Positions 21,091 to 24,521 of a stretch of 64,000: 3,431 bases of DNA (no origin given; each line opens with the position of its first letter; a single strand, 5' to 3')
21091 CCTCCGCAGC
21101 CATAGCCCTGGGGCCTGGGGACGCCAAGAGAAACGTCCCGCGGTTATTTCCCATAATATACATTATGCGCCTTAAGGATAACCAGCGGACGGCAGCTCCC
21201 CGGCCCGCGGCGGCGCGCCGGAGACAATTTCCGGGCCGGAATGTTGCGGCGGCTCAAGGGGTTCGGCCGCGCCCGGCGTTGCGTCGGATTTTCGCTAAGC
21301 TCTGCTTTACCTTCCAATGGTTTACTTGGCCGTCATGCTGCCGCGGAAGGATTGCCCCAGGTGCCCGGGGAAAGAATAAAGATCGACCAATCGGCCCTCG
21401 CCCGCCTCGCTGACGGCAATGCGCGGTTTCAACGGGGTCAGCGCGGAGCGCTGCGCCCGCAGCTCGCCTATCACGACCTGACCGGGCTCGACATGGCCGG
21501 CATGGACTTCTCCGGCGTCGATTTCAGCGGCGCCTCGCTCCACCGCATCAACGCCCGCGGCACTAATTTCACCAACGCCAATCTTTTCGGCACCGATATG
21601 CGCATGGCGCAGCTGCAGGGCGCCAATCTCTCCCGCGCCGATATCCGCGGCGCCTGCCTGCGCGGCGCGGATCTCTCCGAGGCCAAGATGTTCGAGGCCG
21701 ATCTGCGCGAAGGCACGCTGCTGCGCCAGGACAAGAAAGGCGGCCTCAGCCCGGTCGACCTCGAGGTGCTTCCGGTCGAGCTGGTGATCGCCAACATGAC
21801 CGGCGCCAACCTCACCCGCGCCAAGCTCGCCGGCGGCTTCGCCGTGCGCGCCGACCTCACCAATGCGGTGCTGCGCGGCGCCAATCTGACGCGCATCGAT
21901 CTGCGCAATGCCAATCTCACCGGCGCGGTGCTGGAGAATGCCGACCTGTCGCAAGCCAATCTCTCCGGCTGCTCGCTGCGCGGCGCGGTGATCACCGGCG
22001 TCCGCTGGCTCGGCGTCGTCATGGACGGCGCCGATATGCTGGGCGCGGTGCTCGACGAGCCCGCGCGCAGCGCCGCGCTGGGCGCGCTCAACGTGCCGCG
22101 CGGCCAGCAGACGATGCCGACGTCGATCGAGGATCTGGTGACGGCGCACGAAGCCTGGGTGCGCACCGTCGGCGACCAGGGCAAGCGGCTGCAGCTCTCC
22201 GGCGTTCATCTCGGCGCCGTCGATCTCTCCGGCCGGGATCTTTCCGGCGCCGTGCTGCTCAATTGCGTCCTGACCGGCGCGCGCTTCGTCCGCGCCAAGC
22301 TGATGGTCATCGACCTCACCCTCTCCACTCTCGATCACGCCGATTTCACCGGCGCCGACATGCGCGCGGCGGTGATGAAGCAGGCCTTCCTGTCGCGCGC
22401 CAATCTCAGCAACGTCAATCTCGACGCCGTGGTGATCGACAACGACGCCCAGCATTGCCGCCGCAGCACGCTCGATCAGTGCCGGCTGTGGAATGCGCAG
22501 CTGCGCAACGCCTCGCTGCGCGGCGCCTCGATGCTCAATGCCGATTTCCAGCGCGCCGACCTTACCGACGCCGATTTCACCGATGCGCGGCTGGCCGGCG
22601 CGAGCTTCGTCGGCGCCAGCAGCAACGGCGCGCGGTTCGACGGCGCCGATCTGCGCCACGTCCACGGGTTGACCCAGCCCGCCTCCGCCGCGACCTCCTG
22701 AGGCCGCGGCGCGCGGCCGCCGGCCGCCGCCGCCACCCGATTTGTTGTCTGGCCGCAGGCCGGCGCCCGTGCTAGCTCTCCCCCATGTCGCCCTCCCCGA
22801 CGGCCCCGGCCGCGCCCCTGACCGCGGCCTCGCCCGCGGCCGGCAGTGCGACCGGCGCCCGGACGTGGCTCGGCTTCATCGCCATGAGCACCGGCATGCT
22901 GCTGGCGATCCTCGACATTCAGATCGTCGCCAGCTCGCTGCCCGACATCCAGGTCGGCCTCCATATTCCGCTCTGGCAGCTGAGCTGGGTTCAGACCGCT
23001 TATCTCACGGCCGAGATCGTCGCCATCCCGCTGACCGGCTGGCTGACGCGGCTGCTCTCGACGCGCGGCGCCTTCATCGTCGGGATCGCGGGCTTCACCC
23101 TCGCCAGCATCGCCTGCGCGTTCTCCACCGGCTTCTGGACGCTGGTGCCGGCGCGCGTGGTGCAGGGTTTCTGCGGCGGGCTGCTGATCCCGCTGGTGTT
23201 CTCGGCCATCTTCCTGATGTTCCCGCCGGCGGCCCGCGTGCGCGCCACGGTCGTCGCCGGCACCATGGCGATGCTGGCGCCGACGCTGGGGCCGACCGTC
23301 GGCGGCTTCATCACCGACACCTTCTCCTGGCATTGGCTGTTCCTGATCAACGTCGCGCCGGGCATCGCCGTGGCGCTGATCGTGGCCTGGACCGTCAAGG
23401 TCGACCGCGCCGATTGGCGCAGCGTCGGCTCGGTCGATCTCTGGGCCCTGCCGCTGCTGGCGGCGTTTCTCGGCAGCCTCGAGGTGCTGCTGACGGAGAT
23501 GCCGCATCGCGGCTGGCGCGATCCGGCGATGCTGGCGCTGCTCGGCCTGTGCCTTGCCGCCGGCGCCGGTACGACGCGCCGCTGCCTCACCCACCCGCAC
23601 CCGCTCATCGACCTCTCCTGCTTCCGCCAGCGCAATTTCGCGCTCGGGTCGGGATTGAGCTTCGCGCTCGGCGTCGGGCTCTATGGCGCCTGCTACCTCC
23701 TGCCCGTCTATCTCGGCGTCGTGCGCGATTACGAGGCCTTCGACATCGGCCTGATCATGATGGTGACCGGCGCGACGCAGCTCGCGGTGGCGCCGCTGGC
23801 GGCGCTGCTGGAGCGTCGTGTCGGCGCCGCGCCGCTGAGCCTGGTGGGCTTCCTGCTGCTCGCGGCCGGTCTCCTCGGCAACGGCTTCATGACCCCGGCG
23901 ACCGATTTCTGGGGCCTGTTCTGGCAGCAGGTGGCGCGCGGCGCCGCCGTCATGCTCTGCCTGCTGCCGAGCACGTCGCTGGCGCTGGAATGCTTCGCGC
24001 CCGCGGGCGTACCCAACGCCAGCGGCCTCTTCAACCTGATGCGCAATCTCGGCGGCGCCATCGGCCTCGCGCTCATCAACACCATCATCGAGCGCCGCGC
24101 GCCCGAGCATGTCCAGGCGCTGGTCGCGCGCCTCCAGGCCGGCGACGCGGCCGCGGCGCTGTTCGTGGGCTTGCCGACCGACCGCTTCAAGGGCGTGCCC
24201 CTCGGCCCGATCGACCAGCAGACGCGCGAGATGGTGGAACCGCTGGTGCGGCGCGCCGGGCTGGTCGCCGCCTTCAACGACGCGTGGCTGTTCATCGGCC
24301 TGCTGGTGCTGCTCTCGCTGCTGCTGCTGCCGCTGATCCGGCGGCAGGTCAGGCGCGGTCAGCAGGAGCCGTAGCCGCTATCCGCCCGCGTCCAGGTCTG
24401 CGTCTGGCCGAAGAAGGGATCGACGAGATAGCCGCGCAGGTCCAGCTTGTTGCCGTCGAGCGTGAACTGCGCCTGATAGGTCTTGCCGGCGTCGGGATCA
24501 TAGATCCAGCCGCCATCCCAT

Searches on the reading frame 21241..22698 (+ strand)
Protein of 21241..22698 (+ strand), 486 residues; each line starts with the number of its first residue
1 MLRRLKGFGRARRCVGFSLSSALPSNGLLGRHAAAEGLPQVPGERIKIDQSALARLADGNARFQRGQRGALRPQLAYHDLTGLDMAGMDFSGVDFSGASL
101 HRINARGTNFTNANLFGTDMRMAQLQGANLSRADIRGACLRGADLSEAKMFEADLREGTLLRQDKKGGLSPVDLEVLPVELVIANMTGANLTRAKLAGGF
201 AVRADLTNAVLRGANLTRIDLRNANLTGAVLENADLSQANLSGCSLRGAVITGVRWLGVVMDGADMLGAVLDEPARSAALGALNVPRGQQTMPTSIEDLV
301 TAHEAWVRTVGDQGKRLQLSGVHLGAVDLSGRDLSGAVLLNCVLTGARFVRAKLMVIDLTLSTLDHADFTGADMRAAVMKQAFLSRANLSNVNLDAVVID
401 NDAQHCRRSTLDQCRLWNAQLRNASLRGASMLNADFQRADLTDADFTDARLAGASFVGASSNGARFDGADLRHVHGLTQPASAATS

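Call 94: search_protein_families(library=pfam, proteins=[window:21241-22698:+], max_evalue=0.00001)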
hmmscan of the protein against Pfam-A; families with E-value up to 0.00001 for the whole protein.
window:21241-22698:+ (486 aa): 4 families
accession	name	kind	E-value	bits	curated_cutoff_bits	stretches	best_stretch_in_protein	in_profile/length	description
PF00805.28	Pentapeptide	-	2.1e-69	228.9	20.2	8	204-243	1-40/40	Pentapeptide repeats (8 copies)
PF13576.12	Pentapeptide_3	-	6.4e-28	97.2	27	1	418-459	3-47/48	Pentapeptide repeats (9 copies)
PF13599.13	Pentapeptide_4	-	8.6e-28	96.7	38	0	84-148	12-76/78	Pentapeptide repeat region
PF25296.1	Decapeptide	-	1.3e-09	38.3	45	0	419-472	15-68/74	Decapeptide repeat region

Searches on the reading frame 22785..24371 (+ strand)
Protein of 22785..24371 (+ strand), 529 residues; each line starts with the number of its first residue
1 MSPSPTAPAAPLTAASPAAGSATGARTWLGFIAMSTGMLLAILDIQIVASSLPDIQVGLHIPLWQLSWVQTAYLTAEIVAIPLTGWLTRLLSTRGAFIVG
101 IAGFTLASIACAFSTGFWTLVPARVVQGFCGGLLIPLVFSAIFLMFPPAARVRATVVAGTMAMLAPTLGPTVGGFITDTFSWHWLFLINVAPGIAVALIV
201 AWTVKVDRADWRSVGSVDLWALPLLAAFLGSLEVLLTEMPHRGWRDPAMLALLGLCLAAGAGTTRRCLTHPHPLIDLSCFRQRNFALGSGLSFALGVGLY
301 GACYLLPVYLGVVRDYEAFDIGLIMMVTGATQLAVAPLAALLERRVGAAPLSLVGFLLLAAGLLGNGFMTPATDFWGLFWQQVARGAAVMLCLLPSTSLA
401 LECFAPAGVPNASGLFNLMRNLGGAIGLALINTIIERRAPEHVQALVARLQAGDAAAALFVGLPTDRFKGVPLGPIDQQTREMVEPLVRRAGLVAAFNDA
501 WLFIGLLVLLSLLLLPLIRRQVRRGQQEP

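Call 94: search_protein_families(library=pfam, proteins=[window:22785-24371:+], max_evalue=0.00001)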
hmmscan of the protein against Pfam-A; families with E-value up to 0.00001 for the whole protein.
window:22785-24371:+ (529 aa): 1 family
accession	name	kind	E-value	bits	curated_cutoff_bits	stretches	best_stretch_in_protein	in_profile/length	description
PF07690.21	MFS_1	-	2.3e-41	142.3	33.4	1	36-427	3-346/347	Major Facilitator Superfamily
